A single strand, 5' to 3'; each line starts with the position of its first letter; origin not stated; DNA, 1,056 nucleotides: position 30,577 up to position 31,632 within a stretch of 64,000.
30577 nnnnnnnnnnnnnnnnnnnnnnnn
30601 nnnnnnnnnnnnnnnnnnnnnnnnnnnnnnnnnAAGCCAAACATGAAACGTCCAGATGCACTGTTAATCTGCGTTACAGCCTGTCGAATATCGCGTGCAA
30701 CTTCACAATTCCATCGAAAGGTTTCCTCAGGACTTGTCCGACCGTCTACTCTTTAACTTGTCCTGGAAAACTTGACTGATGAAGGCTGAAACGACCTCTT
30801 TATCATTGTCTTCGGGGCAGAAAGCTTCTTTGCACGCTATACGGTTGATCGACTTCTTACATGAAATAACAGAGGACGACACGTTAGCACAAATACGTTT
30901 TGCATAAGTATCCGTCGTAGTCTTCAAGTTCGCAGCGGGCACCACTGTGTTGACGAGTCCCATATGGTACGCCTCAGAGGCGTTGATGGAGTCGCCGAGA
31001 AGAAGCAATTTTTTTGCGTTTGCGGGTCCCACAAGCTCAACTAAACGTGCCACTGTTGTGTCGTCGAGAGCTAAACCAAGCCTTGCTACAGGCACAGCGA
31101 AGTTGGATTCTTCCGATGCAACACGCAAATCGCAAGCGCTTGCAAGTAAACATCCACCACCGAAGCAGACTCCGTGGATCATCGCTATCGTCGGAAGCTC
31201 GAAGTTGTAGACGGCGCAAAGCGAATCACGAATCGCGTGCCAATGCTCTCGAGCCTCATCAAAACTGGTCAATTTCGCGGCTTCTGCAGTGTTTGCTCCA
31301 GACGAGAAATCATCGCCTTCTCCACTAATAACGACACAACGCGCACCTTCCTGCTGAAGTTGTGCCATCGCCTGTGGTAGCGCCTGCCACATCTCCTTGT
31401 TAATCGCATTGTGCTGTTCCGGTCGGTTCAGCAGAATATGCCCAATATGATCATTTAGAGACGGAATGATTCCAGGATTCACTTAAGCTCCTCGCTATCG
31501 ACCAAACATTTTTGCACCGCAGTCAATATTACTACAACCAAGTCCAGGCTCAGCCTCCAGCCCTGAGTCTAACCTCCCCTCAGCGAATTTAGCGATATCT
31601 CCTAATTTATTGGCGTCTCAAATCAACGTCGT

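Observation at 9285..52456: Conserved ~24-bp palindrome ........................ dispersed through intergenic regions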

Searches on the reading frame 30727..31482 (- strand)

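Call 6: search_protein_families(library=ncbifam, proteins=[window:30727-31482:-])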
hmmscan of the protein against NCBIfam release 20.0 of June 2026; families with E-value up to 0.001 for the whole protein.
window:30727-31482:- (251 aa): 72 families (the best 25 are shown)
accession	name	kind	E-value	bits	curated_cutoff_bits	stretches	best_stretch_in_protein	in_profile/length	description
NF004781.0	PRK06127.1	subfamily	2.8e-56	191.1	291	1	8-236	16-243/269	enoyl-CoA hydratase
NF004796.0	PRK06144.1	subfamily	2.1e-47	161.8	272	1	8-243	13-248/262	enoyl-CoA hydratase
NF005891.0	PRK07854.1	equivalog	2.6e-44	151.7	237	1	11-241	8-227/243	enoyl-CoA hydratase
NF006140.0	PRK08290.1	subfamily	9.6e-42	143.1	280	1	9-215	14-240/292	enoyl-CoA hydratase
NF051848.1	EnCoAHydtEchA19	equivalog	4e-40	138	400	1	11-236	8-237/258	enoyl-CoA hydratase EchA19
NF004475.0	PRK05809.1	subfamily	1e-39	136.6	394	1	8-214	9-216/260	short-chain-enoyl-CoA hydratase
NF004794.0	PRK06142.1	equivalog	1.9e-38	132.7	308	1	9-214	12-229/273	crotonase/enoyl-CoA hydratase family protein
NF004840.0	PRK06190.1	equivalog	4.8e-38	131.2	253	1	10-248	11-249/260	enoyl-CoA hydratase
NF005802.0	PRK07657.1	equivalog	1.3e-36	126.5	363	1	9-214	10-216/260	enoyl-CoA hydratase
NF005699.0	PRK07509.1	equivalog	7.2e-36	124.2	249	1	9-216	10-222/267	crotonase/enoyl-CoA hydratase family protein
NF006013.0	PRK08150.1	subfamily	8.5e-36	123.6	232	1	9-217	12-218/259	crotonase/enoyl-CoA hydratase family protein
NF006008.0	PRK08139.1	equivalog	1.4e-35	123.2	313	1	9-212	17-220/266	enoyl-CoA hydratase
NF006699.0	PRK09245.1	subfamily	2.7e-35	121.9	354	1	10-212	10-220/266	crotonase/enoyl-CoA hydratase family protein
NF004525.0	PRK05870.1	equivalog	2.9e-35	122.4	285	1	8-217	8-215/249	enoyl-CoA hydratase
NF042430.2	EnCoAhydt_DpgD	equivalog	7.2e-35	120.7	400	1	10-214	4-214/258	enoyl-CoA-hydratase DpgD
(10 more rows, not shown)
